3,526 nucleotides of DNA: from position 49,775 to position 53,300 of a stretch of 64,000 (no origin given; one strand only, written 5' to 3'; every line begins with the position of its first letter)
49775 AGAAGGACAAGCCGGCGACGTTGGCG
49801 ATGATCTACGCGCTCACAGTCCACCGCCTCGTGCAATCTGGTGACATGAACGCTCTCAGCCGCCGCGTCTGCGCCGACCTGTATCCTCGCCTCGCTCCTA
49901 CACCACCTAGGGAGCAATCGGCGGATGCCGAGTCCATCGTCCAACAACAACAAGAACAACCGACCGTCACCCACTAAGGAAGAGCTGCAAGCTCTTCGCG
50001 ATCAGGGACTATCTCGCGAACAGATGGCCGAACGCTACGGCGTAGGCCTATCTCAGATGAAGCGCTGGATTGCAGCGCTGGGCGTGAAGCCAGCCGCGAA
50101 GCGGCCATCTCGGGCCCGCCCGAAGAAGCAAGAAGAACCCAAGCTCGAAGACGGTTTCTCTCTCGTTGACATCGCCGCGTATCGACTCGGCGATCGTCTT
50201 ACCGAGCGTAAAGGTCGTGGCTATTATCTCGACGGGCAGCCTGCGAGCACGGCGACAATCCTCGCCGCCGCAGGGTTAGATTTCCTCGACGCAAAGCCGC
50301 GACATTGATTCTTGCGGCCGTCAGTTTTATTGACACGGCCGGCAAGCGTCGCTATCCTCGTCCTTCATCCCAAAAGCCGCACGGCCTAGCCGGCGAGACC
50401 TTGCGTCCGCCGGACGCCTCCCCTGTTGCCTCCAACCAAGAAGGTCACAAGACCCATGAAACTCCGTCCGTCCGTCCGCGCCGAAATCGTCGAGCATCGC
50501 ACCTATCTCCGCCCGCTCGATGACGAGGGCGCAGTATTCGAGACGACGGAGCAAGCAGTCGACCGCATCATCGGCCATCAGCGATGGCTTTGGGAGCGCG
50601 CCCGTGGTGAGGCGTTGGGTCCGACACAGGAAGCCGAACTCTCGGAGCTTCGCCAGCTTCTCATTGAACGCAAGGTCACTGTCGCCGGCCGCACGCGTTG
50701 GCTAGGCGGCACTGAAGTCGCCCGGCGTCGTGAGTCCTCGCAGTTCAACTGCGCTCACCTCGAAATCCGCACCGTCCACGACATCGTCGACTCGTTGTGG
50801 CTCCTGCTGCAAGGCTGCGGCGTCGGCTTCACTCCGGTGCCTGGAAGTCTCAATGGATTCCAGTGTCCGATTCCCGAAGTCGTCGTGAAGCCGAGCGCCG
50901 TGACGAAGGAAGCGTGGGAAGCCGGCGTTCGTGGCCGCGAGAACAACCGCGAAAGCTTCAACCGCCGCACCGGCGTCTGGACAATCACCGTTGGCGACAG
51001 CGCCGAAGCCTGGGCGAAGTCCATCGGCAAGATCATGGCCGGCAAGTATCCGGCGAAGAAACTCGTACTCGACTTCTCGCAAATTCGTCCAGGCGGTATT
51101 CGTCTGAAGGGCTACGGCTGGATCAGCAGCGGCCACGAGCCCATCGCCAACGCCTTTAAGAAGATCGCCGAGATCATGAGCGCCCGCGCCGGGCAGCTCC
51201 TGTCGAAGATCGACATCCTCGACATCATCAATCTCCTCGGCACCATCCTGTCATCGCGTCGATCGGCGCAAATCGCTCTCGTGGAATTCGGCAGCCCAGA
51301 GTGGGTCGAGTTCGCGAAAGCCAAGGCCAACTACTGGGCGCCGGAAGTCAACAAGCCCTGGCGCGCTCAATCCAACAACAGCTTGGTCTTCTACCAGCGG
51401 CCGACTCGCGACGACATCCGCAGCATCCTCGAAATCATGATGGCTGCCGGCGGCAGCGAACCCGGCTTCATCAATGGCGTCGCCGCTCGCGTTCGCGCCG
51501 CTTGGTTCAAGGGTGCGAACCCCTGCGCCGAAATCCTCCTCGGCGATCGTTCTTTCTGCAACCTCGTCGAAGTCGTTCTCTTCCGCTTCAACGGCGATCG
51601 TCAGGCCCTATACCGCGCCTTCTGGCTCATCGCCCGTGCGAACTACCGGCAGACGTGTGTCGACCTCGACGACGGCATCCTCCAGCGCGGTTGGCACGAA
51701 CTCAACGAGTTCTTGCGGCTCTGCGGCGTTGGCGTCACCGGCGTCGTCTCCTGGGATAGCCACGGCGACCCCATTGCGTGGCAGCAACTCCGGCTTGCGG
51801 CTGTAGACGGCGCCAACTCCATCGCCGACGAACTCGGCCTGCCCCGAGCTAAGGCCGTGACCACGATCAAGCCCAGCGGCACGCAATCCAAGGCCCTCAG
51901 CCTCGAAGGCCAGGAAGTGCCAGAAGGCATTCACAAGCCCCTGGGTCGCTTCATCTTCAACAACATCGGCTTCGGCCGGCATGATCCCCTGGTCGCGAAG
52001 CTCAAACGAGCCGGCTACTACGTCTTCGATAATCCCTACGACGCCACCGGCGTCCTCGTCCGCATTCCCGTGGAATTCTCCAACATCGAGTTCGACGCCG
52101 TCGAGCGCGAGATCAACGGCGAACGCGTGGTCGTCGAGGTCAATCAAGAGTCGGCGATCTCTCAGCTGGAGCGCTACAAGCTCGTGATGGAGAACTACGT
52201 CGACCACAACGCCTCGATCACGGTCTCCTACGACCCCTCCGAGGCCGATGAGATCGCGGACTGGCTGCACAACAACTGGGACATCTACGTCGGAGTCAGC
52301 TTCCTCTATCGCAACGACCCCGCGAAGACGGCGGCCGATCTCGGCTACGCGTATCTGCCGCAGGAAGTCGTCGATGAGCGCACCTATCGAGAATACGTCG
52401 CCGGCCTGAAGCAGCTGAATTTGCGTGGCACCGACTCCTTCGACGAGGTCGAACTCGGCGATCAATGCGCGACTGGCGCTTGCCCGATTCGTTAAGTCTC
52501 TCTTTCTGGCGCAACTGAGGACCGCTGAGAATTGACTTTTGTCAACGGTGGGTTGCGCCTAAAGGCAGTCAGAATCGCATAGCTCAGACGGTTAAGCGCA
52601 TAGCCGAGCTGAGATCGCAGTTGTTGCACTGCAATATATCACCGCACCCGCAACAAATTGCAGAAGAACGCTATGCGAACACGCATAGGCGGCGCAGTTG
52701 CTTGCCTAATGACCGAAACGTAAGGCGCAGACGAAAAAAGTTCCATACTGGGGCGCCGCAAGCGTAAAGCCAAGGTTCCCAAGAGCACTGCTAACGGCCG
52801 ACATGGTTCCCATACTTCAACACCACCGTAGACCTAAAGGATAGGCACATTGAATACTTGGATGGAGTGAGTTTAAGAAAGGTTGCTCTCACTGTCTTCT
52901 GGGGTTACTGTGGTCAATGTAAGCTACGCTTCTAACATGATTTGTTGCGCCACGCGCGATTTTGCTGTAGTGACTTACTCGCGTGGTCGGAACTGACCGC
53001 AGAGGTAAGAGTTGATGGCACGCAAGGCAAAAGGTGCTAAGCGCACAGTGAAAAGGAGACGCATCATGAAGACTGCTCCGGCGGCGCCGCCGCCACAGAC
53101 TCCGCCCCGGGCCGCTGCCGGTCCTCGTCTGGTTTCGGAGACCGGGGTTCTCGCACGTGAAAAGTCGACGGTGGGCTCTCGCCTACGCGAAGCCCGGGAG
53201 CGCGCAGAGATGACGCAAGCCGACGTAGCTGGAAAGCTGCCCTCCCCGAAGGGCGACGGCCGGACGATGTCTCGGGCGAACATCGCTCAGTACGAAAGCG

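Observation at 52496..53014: Repeat-dense, AT-rich 0.5-kb non-coding region between the replication operon and the CI-like repressor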

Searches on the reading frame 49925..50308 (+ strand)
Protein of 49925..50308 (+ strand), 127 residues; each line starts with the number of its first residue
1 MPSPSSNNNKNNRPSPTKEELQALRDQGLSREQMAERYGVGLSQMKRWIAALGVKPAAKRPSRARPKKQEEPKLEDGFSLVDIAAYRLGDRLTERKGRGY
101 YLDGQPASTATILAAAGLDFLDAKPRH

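Call 11: search_protein_families(library=pfam, proteins=[window:49925-50308:+], max_evalue=0.01)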
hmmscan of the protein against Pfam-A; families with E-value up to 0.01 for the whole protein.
window:49925-50308:+ (127 aa): 2 families
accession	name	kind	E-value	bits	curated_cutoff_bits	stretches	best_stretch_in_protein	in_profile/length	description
PF02796.21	HTH_7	-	0.0015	19.1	23.8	1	19-50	12-43/45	Helix-turn-helix domain of resolvase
PF13518.12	HTH_28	-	0.0071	16.9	25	0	22-67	7-52/52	Helix-turn-helix domain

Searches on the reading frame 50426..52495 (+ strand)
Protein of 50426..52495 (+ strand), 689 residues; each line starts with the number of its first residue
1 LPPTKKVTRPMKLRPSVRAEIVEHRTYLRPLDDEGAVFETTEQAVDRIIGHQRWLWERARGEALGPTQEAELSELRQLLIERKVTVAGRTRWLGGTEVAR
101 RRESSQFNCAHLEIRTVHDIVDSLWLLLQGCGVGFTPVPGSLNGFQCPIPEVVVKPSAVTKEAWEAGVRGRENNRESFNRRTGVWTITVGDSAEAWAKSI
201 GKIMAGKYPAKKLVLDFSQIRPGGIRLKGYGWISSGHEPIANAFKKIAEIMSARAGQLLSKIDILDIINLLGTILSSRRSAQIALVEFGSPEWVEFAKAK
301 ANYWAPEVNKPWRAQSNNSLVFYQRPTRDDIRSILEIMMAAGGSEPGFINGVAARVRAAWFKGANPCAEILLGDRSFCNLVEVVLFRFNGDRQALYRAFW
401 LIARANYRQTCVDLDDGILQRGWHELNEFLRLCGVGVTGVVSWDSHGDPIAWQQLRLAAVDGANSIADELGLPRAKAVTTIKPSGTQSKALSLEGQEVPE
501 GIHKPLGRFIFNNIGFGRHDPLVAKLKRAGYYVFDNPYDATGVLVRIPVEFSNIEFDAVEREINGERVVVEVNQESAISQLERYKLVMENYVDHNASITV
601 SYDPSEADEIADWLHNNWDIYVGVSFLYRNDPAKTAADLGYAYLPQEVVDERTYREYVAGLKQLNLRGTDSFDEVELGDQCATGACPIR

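Call 11: search_protein_families(library=pfam, proteins=[window:50426-52495:+], max_evalue=0.01)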
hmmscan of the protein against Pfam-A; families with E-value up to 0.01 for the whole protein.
window:50426-52495:+ (689 aa): 2 families
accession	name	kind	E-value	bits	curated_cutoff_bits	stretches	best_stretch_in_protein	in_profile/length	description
PF21995.1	RNR-II_ins_dom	-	2e-07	31.7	27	1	160-250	14-106/107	B12-dependent ribonucleotide reductase, insertion domain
PF17975.6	RNR_Alpha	-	0.0082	17.1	26.4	0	19-96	21-101/101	Ribonucleotide reductase alpha domain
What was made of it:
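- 50426..52495 (+): Last gene of the rightward early/nucleotide-metabolism operon: class II (B12-dependent, NrdJ-like) ribonucleotide reductase. Its stop codon forms the left boundary of the region. Pfam RNR-II insertion domain (call 11).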

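Call 13: search_dna_similar(query=window:50426-52495:+, collection=phages, mode=protein, max_rows=25)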
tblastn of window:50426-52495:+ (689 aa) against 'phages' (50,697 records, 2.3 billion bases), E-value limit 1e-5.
Records with a match: 1219; places in all: 1219; records where one place covers at least 80% of the query: 1179.
Best place of each record, by identity: 60-80% 7; <60% 1212.
By first word of the organism name: Mycobacterium 709; Streptomyces 299; Rhodococcus 47; Gordonia 28; Roseobacter 22; Pseudomonas 15; Thermus 13; Synechococcus 11; Nodularia 9; Sinorhizobium 8; and 24 more.
By host as written in the record: Mycobacterium smegmatis mc2 155 524; Mycobacterium smegmatis mc#155 96; Streptomyces griseus ATCC 10137 82; Streptomyces lividans JI 1326 58; Rhodococcus erythropolis RIA 643 37; - 36; Mycobacterium smegmatis mc2155 30; Gordonia terrae 3612 24; and 112 more.
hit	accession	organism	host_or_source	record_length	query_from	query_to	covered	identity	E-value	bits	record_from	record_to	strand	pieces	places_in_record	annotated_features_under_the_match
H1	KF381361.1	Sinorhizobium phage phiM12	Sinorhizobium meliloti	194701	7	689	99%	61.0%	0e+0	871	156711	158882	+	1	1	nrdJ: ribonucleoside-triphosphate reductase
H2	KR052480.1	Sinorhizobium phage phiM7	Sinorhizobium meliloti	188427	7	689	99%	61.0%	0e+0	871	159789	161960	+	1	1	ribonucleoside-triphosphate reductase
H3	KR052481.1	Sinorhizobium phage phiM19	Sinorhizobium meliloti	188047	7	689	99%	61.0%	0e+0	871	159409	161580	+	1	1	ribonucleoside-triphosphate reductase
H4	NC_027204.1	Sinorhizobium phage phiM12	Sinorhizobium meliloti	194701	7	689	99%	61.0%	0e+0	871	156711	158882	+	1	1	nrdJ: ribonucleotide reductase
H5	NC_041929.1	Sinorhizobium phage phiM7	Sinorhizobium meliloti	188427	7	689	99%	61.0%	0e+0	871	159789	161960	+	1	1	ribonucleotide reductase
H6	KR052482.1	Sinorhizobium phage phiN3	Sinorhizobium meliloti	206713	7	689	99%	60.8%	0e+0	873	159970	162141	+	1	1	ribonucleoside-triphosphate reductase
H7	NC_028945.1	Sinorhizobium phage phiN3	Sinorhizobium meliloti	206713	7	689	99%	60.8%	0e+0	873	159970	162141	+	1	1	ribonucleotide reductase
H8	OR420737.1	Roseobacter phage CRP-171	Paracoccaceae bacterium strain FZCC0023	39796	17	689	98%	59.0%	0e+0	801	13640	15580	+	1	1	ribonucleotide reductase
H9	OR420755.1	Roseobacter phage CRP-113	Paracoccaceae bacterium strain FZCC0023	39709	17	689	98%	58.5%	0e+0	800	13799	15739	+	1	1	ribonucleotide reductase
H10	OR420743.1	Roseobacter phage CRP-125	Paracoccaceae bacterium strain FZCC0023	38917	16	689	98%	57.5%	0e+0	769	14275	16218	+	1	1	ribonucleotide reductase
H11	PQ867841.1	phage T4S1-k141_502596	Crassostrea hongkongensis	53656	6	689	99%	56.4%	0e+0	778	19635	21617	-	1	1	ribonucleoside-triphosphate reductase adenosylcobalamin-dependent ... | MazG-like family protein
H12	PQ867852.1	phage T4S1-k141_462158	Crassostrea hongkongensis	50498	16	689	98%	56.7%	0e+0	764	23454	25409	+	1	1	ribonucleoside-triphosphate reductase adenosylcobalamin-dependent ...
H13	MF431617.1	Lentibacter phage vB_LenP_ICBM1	Lentibacter sp. SH36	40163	16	689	98%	56.2%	0e+0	750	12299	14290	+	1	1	cobalamin dependent ribonucleotide reductase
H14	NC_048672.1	Lentibacter phage vB_LenP_ICBM1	Lentibacter sp. SH36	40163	16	689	98%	56.2%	0e+0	750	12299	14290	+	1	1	ribonucleotide reductase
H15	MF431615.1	Lentibacter phage vB_LenP_ICBM3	Lentibacter sp. SH36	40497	16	689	98%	56.1%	0e+0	751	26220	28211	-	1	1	hypothetical protein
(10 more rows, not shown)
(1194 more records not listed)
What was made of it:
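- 50426..52495 (+): 61% identical to Sinorhizobium phage phiM12 NrdJ (call 13).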

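Call 16: find_related_loci(query=window:50426-52495:+, collection=viral_contigs, flank=4000)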
Query window:50426-52495:+ (689 aa) in viral_contigs; peptide patterns used: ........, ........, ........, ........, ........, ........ (x = any residue, [..] = any of these).
78 stretches matched a pattern; 64 encode a relative of the query (tblastn E <= 1e-3); 63 distinct loci.
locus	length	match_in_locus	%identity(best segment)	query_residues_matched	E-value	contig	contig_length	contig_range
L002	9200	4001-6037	85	11-689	0e+0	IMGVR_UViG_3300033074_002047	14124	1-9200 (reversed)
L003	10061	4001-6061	72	2-689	0e+0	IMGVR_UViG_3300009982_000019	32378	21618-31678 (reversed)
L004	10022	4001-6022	64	15-688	0e+0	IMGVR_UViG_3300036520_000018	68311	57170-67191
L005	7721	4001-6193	61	16-689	0e+0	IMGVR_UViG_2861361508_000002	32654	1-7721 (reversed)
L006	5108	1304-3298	59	10-689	0e+0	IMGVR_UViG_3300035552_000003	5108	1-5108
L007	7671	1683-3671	60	3-689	0e+0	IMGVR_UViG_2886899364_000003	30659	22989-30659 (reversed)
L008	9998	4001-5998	61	6-689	0e+0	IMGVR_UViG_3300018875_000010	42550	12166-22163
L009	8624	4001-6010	59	5-689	0e+0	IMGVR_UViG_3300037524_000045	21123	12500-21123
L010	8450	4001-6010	59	5-689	0e+0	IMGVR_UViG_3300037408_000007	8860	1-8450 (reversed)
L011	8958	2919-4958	59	3-686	0e+0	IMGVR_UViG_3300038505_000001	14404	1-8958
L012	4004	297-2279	61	12-689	0e+0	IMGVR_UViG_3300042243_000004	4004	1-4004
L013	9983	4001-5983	61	16-689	0e+0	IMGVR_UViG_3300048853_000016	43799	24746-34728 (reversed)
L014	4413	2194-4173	60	13-689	0e+0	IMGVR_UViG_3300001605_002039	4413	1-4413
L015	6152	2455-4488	58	2-689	0e+0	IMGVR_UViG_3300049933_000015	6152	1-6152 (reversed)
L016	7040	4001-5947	59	15-689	0e+0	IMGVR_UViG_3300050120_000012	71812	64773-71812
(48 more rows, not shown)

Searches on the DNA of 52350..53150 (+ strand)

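Call 9: search_rna_families(source=window, start=52350, end=53150, threshold=evalue, max_evalue=10, show_alignments=3)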
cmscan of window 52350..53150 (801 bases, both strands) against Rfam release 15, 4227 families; matches with E-value up to 10: 0.
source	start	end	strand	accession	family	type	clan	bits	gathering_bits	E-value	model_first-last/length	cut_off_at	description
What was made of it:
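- Rfam gives no match even at E<=10 (call 9).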

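Call 10: search_dna_similar(query=window:52400-53100:+, collection=phages, mode=distant, max_evalue=0.001)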
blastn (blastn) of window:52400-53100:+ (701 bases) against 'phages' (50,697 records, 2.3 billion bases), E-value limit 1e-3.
No match.
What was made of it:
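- Tried and rejected: blastn of the region against 50,697 phage records: no hit (call 10).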
